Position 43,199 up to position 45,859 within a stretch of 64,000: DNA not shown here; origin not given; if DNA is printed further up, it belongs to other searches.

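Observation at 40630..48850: Integrated plasmid/virus-like element with primase, P-loop NTPase, intact integrase and a ThyA-like cargo gene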

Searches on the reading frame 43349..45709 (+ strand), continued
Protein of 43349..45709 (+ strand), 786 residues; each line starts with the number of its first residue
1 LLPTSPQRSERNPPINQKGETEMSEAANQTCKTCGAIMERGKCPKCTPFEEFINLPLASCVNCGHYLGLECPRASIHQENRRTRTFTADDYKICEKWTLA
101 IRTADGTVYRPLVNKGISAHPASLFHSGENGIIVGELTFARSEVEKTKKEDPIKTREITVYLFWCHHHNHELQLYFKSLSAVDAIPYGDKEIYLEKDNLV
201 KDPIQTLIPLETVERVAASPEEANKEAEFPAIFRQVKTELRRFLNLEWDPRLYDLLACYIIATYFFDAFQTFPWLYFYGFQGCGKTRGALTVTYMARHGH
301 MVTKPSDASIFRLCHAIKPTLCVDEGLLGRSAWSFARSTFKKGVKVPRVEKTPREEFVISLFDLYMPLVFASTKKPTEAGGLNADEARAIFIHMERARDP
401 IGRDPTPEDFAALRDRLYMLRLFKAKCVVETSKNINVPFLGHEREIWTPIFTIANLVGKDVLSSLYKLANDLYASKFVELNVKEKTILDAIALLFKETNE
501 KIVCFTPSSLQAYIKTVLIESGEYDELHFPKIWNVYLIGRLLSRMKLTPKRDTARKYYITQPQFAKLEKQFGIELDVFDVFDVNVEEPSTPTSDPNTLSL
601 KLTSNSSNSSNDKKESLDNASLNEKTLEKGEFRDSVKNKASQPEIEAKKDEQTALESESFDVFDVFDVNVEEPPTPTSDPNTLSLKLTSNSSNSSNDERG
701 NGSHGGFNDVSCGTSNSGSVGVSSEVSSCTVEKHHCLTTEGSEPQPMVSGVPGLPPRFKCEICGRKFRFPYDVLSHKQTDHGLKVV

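Call 55: find_related_loci(query=A1, collection=metagenome_contigs, flank=10000)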
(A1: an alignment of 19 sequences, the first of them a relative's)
Query A1 (764 aa) in metagenome_contigs; peptide patterns used: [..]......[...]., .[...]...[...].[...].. (x = any residue, [..] = any of these).
353 stretches matched a pattern; 31 encode a relative of the query (tblastn E <= 1e-3); 31 distinct loci.
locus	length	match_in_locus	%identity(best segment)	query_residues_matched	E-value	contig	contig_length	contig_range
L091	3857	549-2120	40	92-599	3e-134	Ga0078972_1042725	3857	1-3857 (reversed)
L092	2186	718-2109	44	92-545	7e-137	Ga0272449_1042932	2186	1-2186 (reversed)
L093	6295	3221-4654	40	92-562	9e-113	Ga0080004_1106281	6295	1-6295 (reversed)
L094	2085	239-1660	41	90-552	2e-117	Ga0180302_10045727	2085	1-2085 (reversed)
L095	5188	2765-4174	40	88-549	1e-110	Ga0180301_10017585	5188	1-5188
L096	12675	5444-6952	38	8-549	2e-110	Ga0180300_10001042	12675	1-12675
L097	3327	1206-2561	42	90-525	4e-113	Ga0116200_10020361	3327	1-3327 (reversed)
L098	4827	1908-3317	39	88-549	3e-109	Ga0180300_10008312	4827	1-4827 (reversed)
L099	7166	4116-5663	38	17-525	6e-108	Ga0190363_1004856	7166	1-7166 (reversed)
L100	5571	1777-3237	40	90-561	1e-106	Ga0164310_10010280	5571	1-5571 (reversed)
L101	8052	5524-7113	34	83-625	9e-106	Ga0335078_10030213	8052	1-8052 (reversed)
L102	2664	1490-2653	45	92-480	3e-109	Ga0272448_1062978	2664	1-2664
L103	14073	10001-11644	36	79-603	7e-103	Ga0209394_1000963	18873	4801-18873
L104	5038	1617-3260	36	79-603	4e-103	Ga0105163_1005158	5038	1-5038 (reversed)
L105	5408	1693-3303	37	79-598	5e-103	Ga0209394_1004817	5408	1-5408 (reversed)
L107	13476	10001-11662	36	10-549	1e-101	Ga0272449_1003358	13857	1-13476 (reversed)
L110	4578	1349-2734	38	100-549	6e-98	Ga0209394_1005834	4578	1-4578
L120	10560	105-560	36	398-538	6e-17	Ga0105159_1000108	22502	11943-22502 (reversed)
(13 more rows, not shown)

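Call 63: search_protein_families(library=pfam, max_evalue=0.05, proteins=[L110:177-1223:+, L107:9084-10151:+, L107:12360-13283:+, L120:1313-2245:+, L083:9558-9902:+, L103:9478-9846:+, L096:7291-8286:+, L093:5140-6054:+, L085:5249-8911:+, L096:9201-10322:+])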
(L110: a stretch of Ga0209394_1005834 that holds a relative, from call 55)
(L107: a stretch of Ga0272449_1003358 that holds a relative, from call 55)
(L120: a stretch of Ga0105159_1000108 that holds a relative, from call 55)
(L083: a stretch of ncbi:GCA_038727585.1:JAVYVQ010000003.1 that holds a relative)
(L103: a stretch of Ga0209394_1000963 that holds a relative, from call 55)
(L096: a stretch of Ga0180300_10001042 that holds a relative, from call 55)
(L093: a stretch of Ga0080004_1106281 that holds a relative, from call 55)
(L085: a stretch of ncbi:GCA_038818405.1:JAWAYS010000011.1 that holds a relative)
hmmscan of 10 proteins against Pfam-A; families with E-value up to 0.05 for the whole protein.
L110:177-1223:+ (348 aa): 1 family
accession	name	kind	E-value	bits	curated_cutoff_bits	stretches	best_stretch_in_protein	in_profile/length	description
PF22548.2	AEP-TOTE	-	2.1e-25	90.2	27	1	42-206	59-210/230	TOTE conflict system, Archaeo-Eukaryotic Primase domain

L107:9084-10151:+ (355 aa): 1 family
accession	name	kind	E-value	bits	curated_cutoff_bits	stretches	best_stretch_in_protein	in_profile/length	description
PF22548.2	AEP-TOTE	-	1.1e-24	87.7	27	1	51-215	59-210/230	TOTE conflict system, Archaeo-Eukaryotic Primase domain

L107:12360-13283:+ (307 aa): 17 families
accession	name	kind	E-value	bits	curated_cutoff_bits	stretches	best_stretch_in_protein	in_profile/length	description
PF22703.2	Cdc6_lid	-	8.9e-12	45.2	27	1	209-273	2-67/68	Cdc6 AAA+ ATPase-type lid domain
PF13191.12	AAA_16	-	3.6e-11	44.3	32.6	1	32-114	2-76/167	AAA ATPase domain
PF13401.12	AAA_22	-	3.7e-11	43.9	27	1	54-163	4-104/130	AAA domain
PF00004.35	AAA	-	4.4e-08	34.1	21.2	1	59-180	2-113/131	ATPase family associated with various cellular activities (AAA)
PF05621.17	TniB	-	1.1e-05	25.4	22.4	1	39-153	20-133/189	Bacterial TniB protein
PF01637.24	ATPase_2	-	0.00055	20.2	33.2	1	35-117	4-69/225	ATPase domain predominantly from Archaea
PF24883.2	NPHP3_N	-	0.00064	20.4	24.8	1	56-98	23-61/164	Nephrocystin 3, N-terminal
PF09848.15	SLFN-g3_helicase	-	0.0013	18.5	24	1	57-98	3-42/354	Schlafen group 3, DNA/RNA helicase domain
PF13245.12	AAA_19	-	0.0016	19.1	25.1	1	55-91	11-42/134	AAA domain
PF00270.35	DEAD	-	0.0049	17.1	26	0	54-79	13-39/167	DEAD/DEAH box helicase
PF13479.12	AAA_24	-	0.0063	16.8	27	1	56-153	3-78/195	AAA domain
PF07728.20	AAA_5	-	0.014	15.8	22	0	57-151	1-78/139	AAA domain (dynein-related subfamily)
PF06745.19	ATPase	-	0.016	15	26.6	0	54-82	18-47/231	KaiC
PF00931.28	NB-ARC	-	0.02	14.6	23.5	1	53-240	16-192/248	NB-ARC domain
PF05970.20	PIF1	-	0.027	14.5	25.9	1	54-100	21-71/223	PIF1-like helicase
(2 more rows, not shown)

L120:1313-2245:+ (310 aa): 17 families
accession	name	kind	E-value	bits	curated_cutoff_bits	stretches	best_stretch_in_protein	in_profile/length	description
PF22703.2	Cdc6_lid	-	3.1e-13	49.8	27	1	206-270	2-67/68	Cdc6 AAA+ ATPase-type lid domain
PF13191.12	AAA_16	-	2.1e-11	45.1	32.6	1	29-111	2-76/167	AAA ATPase domain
PF13401.12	AAA_22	-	9.1e-11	42.6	27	1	51-160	4-104/130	AAA domain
PF00004.35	AAA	-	1.3e-08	35.8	21.2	1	56-178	2-114/131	ATPase family associated with various cellular activities (AAA)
PF05621.17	TniB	-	2.9e-05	24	22.4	1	36-150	20-133/189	Bacterial TniB protein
PF01637.24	ATPase_2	-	0.00041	20.7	33.2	1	32-151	4-107/225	ATPase domain predominantly from Archaea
PF09848.15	SLFN-g3_helicase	-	0.0005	19.9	24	1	54-103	3-50/354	Schlafen group 3, DNA/RNA helicase domain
PF24883.2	NPHP3_N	-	0.00058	20.5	24.8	1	53-95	23-61/164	Nephrocystin 3, N-terminal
PF13245.12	AAA_19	-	0.0015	19.2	25.1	1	52-87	11-44/134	AAA domain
PF07728.20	AAA_5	-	0.0036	17.8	22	1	54-147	1-77/139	AAA domain (dynein-related subfamily)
PF00270.35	DEAD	-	0.0041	17.3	26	0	51-76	13-39/167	DEAD/DEAH box helicase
PF05970.20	PIF1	-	0.0091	16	25.9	1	51-98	21-72/223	PIF1-like helicase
PF13479.12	AAA_24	-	0.0099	16.2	27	1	53-150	3-78/195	AAA domain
PF06745.19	ATPase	-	0.012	15.4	26.6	0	51-80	18-48/231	KaiC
PF02291.21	TFIID-31kDa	-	0.024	15.2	29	1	240-278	37-75/122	Transcription initiation factor IID, 31kD subunit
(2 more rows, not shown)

L083:9558-9902:+ (114 aa): 1 family
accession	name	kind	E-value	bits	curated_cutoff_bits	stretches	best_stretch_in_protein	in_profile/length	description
PF14989.11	CCDC32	-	0.031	14.7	27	1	13-68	24-77/150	Coiled-coil domain containing 32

L103:9478-9846:+ (122 aa): 0 families

L096:7291-8286:+ (331 aa): 3 families
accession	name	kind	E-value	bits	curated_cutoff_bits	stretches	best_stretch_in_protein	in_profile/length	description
PF01896.25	DNA_primase_S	-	3.8e-07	31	26.8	1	78-178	9-162/163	DNA primase small subunit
PF21686.3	LigD_Prim-Pol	-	0.0021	18.1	27.4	1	61-119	96-156/254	LigD, primase-polymerase domain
PF04104.19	DNA_primase_lrg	-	0.029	14.2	22.4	1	234-306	107-200/266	Eukaryotic and archaeal DNA primase, large subunit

L093:5140-6054:+ (304 aa): 2 families
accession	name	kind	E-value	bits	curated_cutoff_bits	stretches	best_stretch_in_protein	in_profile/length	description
PF04104.19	DNA_primase_lrg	-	1.6e-05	24.8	22.4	1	227-291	112-185/266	Eukaryotic and archaeal DNA primase, large subunit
PF01896.25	DNA_primase_S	-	0.032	15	26.8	0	73-122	2-63/163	DNA primase small subunit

L085:5249-8911:+ (1220 aa): 1 family
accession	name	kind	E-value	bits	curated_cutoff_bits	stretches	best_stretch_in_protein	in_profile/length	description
PF14513.12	DAG_kinase_N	-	0.023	15.4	23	0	278-342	51-114/151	Diacylglycerol kinase N-terminus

L096:9201-10322:+ (373 aa): 4 families
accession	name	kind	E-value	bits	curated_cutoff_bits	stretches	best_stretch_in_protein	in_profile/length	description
PF13384.12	HTH_23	-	0.00043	20.4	24.6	1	297-331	8-42/50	Homeodomain-like domain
PF13173.12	AAA_14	-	0.013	15.9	27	1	24-44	7-27/129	AAA domain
PF13555.12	AAA_29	-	0.017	15.3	27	1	2-37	5-40/61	P-loop containing region of AAA domain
PF05729.18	NACHT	-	0.04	14.2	26.7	0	26-49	7-30/167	NACHT domain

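Call 82: search_protein_families(library=pfam, max_evalue=0.001, proteins=[L096:292-1533:-, L096:8522-9214:+, L096:10669-12162:-, L096:12269-12673:-, L101:409-1380:+, L101:1373-2242:+, L096:3904-4500:-, L101:3667-4458:-, L084:8598-9329:-])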
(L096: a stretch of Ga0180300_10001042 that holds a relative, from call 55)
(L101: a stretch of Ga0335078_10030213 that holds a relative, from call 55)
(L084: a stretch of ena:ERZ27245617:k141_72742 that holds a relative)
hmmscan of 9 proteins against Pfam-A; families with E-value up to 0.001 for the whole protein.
L096:292-1533:- (413 aa): 2 families
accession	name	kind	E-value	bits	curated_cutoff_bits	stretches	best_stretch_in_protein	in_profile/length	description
PF01979.26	Amidohydro_1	-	5.9e-49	167.6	25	1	3-364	9-345/345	Amidohydrolase family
PF07969.17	Amidohydro_3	-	2.1e-09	37.8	29.7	1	125-364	238-471/472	Amidohydrolase family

L096:8522-9214:+ (230 aa): 0 families

L096:10669-12162:- (497 aa): 3 families
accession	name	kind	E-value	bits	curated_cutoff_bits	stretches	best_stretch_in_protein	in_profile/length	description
PF00701.28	DHDPS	-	2.2e-79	266.7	22.1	1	9-279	2-273/289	Dihydrodipicolinate synthetase family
PF08714.17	Fae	-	1.6e-49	168.4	27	1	337-493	1-158/159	Formaldehyde-activating enzyme (Fae)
PF02225.27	PA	-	0.00011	22.7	23.9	0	73-112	24-59/95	PA domain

L096:12269-12673:- (134 aa): 1 family
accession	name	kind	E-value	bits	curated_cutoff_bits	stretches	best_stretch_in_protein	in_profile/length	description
PF06224.18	AlkZ-like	-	0.00022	21.4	25.9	1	8-36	35-63/329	DNA glycosylase AlkZ-like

L101:409-1380:+ (323 aa): 3 families
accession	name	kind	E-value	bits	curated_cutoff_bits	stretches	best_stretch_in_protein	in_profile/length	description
PF00005.33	ABC_tran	-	5.1e-30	105.3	25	1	29-173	1-137/137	ABC transporter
PF13304.12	AAA_21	-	1.4e-14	55.3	27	1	144-209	237-304/304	AAA domain, putative AbiEii toxin, Type IV TA system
PF13401.12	AAA_22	-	0.00042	21.1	27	0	38-188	4-109/130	AAA domain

L101:1373-2242:+ (289 aa): 3 families
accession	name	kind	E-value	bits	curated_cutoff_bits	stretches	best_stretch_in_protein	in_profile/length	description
PF12679.13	ABC2_membrane_2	-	1.4e-11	44.6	27.2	1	35-287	5-282/283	ABC-2 family transporter protein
PF12730.13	ABC2_membrane_4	-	7.6e-11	42.7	27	1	37-208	5-179/179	ABC-2 family transporter protein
PF12698.13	ABC2_membrane_3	-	0.00014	21.5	31.6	1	92-280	171-346/347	ABC-2 family transporter protein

L096:3904-4500:- (198 aa): 0 families

L101:3667-4458:- (263 aa): 2 families
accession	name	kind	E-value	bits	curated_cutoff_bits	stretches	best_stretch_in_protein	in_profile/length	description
PF01638.23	HxlR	-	5.9e-06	26.5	20.8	1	31-93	8-69/91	HxlR-like helix-turn-helix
PF03551.20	PadR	-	0.00039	20.8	27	1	47-93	19-69/75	Transcriptional regulator PadR-like family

L084:8598-9329:- (243 aa): 2 families
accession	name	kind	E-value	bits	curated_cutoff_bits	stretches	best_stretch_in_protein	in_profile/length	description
PF13601.12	HTH_34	-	2.8e-07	31.1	27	1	17-69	2-54/80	Winged helix DNA-binding domain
PF01022.26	HTH_5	-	0.00012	22.3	22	1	17-61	4-47/47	Bacterial regulatory protein, arsR family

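Call 91: search_protein_families(library=ncbifam, max_evalue=0.01, proteins=[window:43349-45709:+])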
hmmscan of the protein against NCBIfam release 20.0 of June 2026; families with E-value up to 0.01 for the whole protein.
window:43349-45709:+ (786 aa): 0 families

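Call 92: search_protein_families(library=padloc, max_evalue=0.001, proteins=[window:43349-45709:+])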
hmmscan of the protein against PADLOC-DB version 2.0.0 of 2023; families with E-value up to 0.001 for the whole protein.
window:43349-45709:+ (786 aa): 0 families

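Call 97: search_dna_similar(query=window:43415-45709:+, collection=plasmids, mode=protein, max_evalue=0.001, max_rows=10)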
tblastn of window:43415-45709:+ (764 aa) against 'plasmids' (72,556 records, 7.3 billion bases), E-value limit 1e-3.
No match.

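Call 98: search_dna_similar(query=window:43415-45709:+, collection=phages, mode=protein, max_evalue=0.001, max_rows=10)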
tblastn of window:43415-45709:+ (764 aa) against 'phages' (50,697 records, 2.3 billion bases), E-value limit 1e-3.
No match.

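Call 105: find_encoding_contigs(protein=P0002, flank=10000, max_places=3)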
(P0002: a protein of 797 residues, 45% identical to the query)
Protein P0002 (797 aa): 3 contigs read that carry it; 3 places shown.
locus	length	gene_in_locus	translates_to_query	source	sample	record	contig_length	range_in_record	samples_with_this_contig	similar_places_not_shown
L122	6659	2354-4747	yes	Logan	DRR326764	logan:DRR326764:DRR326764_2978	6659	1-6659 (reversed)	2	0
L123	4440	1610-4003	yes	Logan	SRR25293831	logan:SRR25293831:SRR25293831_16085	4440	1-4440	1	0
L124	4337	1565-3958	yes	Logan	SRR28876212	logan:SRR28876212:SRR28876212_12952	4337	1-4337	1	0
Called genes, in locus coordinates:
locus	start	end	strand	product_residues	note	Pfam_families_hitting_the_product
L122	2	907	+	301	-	?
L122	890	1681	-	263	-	PF01978:TrmB (weak), PF01047:MarR (weak)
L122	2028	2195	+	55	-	-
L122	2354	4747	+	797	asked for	-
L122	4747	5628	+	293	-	PF21686:LigD_Prim-Pol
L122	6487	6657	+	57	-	?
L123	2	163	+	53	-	?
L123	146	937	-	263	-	PF01978:TrmB (weak), PF01047:MarR (weak)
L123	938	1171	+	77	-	-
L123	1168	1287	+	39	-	-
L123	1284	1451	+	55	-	-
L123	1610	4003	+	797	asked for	-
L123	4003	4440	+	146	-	?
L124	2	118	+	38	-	?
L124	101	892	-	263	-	PF01978:TrmB (weak), PF01047:MarR (weak)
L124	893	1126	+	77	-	-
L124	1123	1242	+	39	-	-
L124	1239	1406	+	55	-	-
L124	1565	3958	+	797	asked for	-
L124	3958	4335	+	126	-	?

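Call 109: fold_search(model_id=the predicted structure, library=pdb)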
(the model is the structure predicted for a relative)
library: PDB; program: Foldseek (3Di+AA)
matches with E <= 10: 548; with E <= 0.001: 2
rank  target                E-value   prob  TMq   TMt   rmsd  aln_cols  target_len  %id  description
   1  8s0e_A                1.8e-04  0.95  0.12  0.21  18.4       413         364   12  H. sapiens OCCM bound to double stranded DNA (released 2024-10-02)
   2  5dgk_A                2.0e-04  0.98  0.19  0.26  16.1       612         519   10  SCCmec type IV Cch - active helicase (released 2016-08-24)
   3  5uj7_A                1.4e-03  0.89  0.12  0.23  17.4       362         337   13  Structure of the active form of human Origin Recognition Complex ATPase motor module, complex subunitS 1, 4, 5 (released 2017-02-08)
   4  5ujm_A                1.5e-03  0.89  0.12  0.23  17.4       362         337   12  Structure of the active form of human Origin Recognition Complex and its ATPase motor module (released 2017-02-08)
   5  7jps_A                2.0e-03  0.77  0.11  0.21  18.9       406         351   11  ORC-DNA: Human Origin Recognition Complex (ORC) with DNA bound in the core (released 2020-09-09)
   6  9gjw_A                2.9e-03  0.63  0.11  0.18  21.0       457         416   12  OCCM maturation intermediate stalled with an Arginine Finger mutation in Mcm2 (released 2025-03-05)
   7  5dgk_B                3.1e-03  0.75  0.18  0.25  16.2       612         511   10  SCCmec type IV Cch - active helicase (released 2016-08-24)
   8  7jk5_A                4.0e-03  0.66  0.12  0.20  17.8       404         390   11  Structure of Drosophila ORC bound to DNA (released 2020-09-09)
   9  8j0s_C                7.6e-03  0.13  0.08  0.11  26.0       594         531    9  Cryo-EM structure of Mycobacterium tuberculosis ATP synthase in complex with bedaquiline(BDQ) (released 2024-05-22)
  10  8g0a_B                8.4e-03  0.13  0.09  0.11  24.9       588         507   10  Cryo-EM structure of SQ31f-bound Mycobacterium smegmatis ATP synthase rotational state 3 (released 2023-02-15)
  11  7jpo_A                9.9e-03  0.51  0.11  0.21  18.9       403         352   11  ORC-O1AAA: Human Origin Recognition Complex (ORC) with dynamic/unresolved ORC2 WH (released 2020-09-02)
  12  8g08_A                1.0e-02  0.10  0.08  0.10  24.4       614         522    8  Cryo-EM structure of SQ31f-bound Mycobacterium smegmatis ATP synthase rotational state 1 (backbone model) (released 2023-02-15)
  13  7jg5_A                1.2e-02  0.13  0.09  0.12  25.6       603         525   10  Cryo-EM structure of bedaquiline-free Mycobacterium smegmatis ATP synthase rotational state 1 (released 2020-08-19)
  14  8jr0_A                1.4e-02  0.12  0.09  0.12  24.2       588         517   10  Cryo-EM structure of Mycobacterium tuberculosis ATP synthase in complex with TBAJ-587 (released 2024-05-01)
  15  7jg9_B                1.6e-02  0.08  0.08  0.10  23.5       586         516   10  Cryo-EM structure of bedaquiline-saturated mycobacterium smegmatis ATP synthase rotational state 2 (backbone model) (released 2020-08-19)
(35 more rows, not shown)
